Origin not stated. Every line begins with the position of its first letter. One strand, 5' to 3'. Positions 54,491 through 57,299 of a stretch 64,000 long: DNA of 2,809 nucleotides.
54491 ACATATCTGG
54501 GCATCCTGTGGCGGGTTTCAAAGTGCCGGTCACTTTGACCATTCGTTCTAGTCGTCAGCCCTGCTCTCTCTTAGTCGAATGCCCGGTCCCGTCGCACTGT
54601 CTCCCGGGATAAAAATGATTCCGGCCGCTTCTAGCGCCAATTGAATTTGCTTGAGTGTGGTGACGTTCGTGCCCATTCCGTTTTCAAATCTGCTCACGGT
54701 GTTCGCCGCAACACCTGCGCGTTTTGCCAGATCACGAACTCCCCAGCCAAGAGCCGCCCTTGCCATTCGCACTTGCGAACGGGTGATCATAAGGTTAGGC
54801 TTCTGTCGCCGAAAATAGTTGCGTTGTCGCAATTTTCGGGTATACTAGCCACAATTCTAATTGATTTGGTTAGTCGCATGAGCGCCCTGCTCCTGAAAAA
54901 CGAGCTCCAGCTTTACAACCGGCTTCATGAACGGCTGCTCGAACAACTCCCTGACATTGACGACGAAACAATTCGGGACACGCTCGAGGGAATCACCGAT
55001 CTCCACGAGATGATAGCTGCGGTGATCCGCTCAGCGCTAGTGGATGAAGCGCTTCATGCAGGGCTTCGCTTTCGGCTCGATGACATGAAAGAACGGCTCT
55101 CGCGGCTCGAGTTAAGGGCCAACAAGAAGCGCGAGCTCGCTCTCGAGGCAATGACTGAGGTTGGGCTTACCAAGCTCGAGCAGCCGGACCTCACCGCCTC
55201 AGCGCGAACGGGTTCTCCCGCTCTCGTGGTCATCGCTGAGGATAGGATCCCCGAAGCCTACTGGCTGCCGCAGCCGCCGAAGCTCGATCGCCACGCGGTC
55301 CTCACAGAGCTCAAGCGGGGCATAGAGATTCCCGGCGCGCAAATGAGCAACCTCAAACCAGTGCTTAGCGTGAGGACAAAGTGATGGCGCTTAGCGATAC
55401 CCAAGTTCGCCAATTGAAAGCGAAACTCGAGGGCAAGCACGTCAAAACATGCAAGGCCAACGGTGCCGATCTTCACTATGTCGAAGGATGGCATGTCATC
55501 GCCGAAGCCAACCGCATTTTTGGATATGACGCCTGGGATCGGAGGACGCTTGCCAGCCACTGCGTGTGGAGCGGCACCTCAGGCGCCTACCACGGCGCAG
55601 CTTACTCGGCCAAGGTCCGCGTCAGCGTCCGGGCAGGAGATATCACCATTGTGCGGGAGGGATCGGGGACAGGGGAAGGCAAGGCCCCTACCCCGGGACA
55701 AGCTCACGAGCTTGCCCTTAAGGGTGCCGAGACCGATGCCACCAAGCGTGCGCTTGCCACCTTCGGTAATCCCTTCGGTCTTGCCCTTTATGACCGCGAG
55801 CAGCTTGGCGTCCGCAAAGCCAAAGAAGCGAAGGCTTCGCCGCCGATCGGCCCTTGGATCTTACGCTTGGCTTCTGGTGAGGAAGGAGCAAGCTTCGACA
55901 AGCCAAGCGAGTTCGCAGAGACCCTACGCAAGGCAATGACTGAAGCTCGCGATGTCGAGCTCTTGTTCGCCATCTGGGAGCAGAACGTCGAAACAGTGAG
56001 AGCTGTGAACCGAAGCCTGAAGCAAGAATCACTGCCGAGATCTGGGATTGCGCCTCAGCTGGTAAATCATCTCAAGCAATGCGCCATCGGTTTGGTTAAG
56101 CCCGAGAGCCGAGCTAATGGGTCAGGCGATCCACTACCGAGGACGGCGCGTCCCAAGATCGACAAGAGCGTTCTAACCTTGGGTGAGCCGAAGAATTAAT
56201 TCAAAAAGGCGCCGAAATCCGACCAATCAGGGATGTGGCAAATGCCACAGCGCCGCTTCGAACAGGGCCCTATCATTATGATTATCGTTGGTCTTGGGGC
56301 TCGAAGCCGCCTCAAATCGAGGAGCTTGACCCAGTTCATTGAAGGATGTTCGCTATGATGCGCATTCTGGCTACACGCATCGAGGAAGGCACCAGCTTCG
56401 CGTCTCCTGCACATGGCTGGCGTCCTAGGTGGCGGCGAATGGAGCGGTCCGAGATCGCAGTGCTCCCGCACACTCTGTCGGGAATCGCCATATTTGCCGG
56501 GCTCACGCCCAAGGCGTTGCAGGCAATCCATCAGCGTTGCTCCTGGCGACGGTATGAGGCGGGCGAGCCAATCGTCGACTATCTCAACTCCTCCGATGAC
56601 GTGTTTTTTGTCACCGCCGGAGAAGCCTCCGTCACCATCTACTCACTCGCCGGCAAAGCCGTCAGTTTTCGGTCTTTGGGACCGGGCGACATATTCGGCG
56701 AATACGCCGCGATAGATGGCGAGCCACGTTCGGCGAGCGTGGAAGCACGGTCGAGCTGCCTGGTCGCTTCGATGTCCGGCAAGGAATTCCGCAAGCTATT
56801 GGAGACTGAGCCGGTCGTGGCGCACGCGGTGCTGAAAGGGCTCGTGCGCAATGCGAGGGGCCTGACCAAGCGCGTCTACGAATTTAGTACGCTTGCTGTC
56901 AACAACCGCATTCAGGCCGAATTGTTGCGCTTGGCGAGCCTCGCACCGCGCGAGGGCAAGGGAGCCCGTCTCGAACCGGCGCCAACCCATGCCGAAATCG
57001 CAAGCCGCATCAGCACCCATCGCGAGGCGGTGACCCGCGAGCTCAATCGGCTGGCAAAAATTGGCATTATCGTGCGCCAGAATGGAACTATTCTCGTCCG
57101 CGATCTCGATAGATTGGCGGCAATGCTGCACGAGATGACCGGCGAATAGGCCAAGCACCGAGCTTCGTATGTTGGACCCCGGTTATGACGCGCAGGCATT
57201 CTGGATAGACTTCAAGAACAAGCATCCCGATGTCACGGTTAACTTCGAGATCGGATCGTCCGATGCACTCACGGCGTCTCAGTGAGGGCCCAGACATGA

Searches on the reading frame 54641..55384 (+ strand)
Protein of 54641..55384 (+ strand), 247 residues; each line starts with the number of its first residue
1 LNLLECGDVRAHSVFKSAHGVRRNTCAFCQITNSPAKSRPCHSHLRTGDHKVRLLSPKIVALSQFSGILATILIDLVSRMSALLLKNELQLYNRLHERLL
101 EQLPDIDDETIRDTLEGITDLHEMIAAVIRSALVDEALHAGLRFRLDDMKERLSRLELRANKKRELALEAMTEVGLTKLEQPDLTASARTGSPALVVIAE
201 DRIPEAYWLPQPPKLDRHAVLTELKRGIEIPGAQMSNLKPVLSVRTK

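Call 8: search_protein_families(library=pfam, proteins=[window:54641-55384:+], max_evalue=0.01)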
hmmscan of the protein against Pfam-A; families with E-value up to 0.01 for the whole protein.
window:54641-55384:+ (247 aa): 1 family
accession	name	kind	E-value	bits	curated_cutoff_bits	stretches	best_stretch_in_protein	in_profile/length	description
PF05565.16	Sipho_Gp157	-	9.5e-18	65.2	28.6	1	94-236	11-154/162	Siphovirus Gp157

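Call 71: search_protein_families(library=phrogs, proteins=[window:54641-55384:+], max_evalue=0.001)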
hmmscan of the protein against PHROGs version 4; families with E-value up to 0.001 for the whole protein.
window:54641-55384:+ (247 aa): 1 family
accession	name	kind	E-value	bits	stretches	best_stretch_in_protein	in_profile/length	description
phrog_253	-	DNA, RNA and nucleotide metabolism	2.9e-19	70.6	1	97-245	21-167/169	Mu Gam-like end protection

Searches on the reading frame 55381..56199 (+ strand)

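Call 8: search_protein_families(library=pfam, proteins=[window:55381-56199:+], max_evalue=0.01)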
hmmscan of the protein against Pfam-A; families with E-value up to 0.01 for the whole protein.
window:55381-56199:+ (272 aa): 1 family
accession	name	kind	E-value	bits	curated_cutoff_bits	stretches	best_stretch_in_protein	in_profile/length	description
PF04098.21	Rad52_Rad22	-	2.9e-29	102.4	20.3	1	10-148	7-146/153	Rad52/22 family double-strand break repair protein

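Call 71: search_protein_families(library=phrogs, proteins=[window:55381-56199:+], max_evalue=0.001)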
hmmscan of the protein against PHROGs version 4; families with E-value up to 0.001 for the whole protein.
window:55381-56199:+ (272 aa): 2 families
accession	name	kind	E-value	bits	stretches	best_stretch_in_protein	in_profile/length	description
phrog_26464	-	DNA, RNA and nucleotide metabolism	3.6e-12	47.4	1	4-139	31-166/380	DNA repair protein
phrog_37089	-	other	1.2e-09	39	1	3-139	18-155/268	recombinase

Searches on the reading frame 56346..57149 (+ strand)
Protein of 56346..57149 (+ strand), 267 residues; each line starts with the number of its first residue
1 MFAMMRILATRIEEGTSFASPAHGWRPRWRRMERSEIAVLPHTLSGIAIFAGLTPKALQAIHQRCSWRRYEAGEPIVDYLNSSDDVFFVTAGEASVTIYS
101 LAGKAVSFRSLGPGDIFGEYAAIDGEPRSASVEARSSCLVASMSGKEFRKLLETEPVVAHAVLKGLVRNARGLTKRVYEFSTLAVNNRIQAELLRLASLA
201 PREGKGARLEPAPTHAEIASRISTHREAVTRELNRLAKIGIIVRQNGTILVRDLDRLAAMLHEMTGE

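Call 8: search_protein_families(library=pfam, proteins=[window:56346-57149:+], max_evalue=0.01)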
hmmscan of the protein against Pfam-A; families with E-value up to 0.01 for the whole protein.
window:56346-57149:+ (267 aa): 3 families
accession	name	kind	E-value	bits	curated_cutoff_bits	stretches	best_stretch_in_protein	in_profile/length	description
PF00027.35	cNMP_binding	-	7.1e-18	64.8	27.5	1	68-154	2-88/89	Cyclic nucleotide-binding domain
PF13545.12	HTH_Crp_2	-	1.4e-12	47.8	27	1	188-259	2-69/70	Crp-like helix-turn-helix domain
PF01047.28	MarR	-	0.00067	19.9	24.6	1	212-245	17-50/59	MarR family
